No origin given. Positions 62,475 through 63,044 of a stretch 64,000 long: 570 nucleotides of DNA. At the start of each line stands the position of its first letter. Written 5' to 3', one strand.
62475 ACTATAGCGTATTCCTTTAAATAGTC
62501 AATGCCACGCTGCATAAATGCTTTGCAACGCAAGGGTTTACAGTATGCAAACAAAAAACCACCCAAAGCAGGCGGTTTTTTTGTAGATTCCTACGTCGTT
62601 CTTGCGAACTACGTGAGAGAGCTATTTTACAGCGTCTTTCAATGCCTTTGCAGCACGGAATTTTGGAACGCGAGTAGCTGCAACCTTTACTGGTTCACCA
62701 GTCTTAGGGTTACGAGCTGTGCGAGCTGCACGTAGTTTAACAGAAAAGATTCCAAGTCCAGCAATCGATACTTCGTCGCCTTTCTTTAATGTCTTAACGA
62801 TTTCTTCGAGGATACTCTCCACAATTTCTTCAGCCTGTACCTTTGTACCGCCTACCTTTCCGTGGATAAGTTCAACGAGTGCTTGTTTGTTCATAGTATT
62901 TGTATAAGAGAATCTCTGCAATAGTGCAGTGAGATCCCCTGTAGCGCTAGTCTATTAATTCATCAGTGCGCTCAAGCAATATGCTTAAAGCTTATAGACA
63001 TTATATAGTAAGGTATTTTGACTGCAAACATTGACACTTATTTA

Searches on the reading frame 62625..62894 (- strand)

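Call 36: search_protein_families(library=pfam, proteins=[window:62625-62894:-], max_evalue=0.01)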
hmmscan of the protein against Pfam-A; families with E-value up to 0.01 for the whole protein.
window:62625-62894:- (90 aa): 2 families
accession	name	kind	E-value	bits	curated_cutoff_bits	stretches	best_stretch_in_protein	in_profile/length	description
PF00216.26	Bac_DNA_binding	-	6.7e-31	106.8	22.4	1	1-90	1-90/90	Bacterial DNA-binding protein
PF18291.6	HU-HIG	-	7.3e-07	29.7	26.2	1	2-90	33-119/125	HU domain fused to wHTH, Ig, or Glycine-rich motif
